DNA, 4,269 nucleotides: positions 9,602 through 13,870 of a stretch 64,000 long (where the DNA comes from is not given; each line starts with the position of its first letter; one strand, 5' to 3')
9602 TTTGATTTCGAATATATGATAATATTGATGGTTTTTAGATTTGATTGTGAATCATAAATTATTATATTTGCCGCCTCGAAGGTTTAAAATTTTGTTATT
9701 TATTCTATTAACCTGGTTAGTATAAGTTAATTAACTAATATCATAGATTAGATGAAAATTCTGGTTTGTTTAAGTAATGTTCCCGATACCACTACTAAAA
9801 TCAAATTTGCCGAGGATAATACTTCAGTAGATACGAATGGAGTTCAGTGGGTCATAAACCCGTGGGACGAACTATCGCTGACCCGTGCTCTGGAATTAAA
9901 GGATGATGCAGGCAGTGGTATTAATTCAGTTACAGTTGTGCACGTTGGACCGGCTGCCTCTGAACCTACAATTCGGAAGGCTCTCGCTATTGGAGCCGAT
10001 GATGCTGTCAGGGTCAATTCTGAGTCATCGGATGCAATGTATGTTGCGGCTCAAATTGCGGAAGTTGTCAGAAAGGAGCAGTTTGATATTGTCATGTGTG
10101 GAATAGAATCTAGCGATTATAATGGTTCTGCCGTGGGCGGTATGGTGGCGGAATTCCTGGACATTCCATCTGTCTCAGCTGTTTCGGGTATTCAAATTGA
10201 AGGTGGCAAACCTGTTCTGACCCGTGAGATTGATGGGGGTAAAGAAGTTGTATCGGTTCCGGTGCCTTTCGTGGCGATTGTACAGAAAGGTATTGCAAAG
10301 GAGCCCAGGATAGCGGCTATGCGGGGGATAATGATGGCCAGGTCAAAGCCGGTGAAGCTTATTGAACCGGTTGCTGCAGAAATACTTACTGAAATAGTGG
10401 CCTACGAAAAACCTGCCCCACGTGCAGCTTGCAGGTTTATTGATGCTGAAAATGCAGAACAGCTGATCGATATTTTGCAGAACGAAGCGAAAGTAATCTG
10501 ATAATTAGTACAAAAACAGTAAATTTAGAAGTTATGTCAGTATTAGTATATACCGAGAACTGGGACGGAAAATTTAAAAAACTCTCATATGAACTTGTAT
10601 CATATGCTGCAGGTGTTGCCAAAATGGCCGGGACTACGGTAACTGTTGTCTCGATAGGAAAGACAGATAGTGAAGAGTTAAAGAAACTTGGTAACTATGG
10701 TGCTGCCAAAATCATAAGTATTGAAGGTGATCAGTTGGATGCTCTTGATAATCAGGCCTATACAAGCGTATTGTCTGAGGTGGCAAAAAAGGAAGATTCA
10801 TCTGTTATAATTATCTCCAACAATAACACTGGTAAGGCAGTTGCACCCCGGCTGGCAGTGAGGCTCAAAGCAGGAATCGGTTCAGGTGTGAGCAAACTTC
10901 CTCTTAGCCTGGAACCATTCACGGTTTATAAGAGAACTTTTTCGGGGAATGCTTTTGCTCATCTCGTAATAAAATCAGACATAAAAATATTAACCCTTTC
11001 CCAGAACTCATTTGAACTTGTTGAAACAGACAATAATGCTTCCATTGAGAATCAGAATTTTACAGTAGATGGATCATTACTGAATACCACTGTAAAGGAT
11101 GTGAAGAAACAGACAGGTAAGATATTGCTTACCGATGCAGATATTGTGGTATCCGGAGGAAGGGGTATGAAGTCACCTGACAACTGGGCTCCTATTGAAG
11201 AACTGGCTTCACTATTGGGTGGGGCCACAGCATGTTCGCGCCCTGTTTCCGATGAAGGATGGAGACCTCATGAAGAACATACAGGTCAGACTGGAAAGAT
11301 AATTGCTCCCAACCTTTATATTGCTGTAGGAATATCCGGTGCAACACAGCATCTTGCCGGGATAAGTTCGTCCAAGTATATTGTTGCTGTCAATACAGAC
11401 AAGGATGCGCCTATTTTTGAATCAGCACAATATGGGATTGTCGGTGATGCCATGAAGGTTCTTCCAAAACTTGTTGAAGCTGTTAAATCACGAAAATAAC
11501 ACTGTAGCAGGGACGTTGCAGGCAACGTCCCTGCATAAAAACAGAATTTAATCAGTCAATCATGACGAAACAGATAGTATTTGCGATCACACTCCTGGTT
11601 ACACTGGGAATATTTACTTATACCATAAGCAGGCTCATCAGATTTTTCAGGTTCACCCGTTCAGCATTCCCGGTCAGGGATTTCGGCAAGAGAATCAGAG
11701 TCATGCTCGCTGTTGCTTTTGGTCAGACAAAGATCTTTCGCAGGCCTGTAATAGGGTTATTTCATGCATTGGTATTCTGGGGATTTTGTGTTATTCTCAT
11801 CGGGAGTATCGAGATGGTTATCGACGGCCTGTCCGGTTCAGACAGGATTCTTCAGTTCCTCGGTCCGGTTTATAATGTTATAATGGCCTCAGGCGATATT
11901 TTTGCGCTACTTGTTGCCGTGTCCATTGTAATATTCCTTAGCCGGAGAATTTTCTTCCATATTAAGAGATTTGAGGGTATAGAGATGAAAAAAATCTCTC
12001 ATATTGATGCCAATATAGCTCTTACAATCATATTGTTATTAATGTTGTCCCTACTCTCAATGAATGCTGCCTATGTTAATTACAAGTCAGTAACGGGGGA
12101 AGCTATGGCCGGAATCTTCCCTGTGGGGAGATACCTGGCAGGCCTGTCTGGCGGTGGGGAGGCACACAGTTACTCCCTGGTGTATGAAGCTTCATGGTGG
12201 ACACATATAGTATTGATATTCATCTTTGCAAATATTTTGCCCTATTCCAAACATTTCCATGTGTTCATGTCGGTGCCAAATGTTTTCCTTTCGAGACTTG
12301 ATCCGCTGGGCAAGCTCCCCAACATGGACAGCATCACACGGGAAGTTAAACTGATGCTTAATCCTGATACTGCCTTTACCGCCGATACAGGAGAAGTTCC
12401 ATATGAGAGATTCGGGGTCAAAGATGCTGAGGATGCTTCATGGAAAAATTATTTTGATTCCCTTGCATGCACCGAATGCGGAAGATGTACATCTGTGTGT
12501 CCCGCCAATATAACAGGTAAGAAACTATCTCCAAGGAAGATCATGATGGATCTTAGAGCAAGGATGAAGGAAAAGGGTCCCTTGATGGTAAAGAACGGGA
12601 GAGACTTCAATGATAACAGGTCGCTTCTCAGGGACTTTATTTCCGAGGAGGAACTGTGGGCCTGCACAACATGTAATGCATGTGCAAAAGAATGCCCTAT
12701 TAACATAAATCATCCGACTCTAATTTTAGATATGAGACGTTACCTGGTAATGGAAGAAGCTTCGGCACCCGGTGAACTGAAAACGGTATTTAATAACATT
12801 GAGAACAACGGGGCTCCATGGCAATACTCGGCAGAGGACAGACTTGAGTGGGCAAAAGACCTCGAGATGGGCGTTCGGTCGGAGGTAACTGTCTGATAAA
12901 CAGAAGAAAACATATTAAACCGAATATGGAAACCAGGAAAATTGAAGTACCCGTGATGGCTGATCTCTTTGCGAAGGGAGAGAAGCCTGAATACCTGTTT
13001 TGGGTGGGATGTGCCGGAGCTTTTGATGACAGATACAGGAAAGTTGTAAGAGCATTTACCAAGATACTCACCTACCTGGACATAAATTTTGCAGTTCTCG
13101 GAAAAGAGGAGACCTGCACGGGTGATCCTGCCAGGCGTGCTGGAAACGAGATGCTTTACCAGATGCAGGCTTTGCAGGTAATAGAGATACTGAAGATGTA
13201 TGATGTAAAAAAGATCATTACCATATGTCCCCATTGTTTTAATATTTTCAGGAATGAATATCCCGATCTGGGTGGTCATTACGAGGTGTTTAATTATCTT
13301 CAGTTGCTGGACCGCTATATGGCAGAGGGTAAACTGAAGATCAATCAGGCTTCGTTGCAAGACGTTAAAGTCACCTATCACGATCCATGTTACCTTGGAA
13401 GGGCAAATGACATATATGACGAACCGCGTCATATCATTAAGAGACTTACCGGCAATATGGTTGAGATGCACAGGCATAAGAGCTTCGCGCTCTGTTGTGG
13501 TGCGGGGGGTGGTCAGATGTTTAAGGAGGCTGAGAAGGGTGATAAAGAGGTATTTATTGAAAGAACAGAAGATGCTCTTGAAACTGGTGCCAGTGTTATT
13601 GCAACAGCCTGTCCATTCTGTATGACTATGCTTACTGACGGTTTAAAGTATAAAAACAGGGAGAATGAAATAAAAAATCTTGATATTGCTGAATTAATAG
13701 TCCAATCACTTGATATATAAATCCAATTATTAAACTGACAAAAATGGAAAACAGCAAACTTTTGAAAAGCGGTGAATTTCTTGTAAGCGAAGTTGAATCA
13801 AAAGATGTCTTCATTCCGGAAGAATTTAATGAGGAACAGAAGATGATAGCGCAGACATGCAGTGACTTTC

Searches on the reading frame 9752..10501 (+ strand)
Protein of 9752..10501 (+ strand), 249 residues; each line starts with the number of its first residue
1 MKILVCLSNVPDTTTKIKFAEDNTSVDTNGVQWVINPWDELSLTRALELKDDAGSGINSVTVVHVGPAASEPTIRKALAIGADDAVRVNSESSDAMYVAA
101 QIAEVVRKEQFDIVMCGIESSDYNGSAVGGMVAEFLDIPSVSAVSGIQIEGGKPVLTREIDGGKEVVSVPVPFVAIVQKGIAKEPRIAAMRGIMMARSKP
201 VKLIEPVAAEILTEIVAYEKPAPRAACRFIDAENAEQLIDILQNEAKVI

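Call 37: search_protein_families(library=pfam, proteins=[window:9752-10501:+], max_evalue=0.00001)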
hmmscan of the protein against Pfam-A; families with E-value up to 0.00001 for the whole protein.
window:9752-10501:+ (249 aa): 1 family
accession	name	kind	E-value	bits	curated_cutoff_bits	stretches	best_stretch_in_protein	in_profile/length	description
PF01012.27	ETF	-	1.4e-33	116.7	26.7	1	26-206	4-178/181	Electron transfer flavoprotein domain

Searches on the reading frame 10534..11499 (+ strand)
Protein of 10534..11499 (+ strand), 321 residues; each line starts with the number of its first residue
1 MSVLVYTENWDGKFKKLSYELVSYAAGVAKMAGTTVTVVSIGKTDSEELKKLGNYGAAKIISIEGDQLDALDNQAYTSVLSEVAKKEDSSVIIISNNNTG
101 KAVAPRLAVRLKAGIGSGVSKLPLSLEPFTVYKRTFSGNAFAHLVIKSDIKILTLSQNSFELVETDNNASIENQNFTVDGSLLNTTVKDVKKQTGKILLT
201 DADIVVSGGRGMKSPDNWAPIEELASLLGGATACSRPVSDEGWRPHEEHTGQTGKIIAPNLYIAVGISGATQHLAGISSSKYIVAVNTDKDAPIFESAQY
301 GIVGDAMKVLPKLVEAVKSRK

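Call 37: search_protein_families(library=pfam, proteins=[window:10534-11499:+], max_evalue=0.00001)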
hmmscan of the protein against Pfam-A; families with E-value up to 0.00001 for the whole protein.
window:10534-11499:+ (321 aa): 2 families
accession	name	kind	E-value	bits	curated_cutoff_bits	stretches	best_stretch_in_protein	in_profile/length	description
PF00766.25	ETF_alpha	-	8.7e-34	115.8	27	1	199-277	2-80/81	Electron transfer flavoprotein FAD-binding domain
PF01012.27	ETF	-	2.7e-33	115.7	26.7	1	3-175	1-175/181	Electron transfer flavoprotein domain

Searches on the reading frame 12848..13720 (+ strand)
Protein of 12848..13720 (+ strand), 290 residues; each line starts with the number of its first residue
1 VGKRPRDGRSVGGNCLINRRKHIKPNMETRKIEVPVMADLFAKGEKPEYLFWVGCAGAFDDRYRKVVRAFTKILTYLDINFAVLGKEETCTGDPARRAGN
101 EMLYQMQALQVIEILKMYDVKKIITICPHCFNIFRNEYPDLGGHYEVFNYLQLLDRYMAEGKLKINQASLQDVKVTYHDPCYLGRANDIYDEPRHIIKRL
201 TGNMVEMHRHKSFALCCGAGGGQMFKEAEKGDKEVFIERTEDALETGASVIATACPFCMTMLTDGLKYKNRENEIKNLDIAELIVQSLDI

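Call 37: search_protein_families(library=pfam, proteins=[window:12848-13720:+], max_evalue=0.00001)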
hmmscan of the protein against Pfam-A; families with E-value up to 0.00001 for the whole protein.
window:12848-13720:+ (290 aa): 1 family
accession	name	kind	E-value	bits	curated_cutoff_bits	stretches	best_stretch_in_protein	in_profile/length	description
PF02754.22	CCG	-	1e-31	109.3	20.6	2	175-262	1-84/85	Cysteine-rich domain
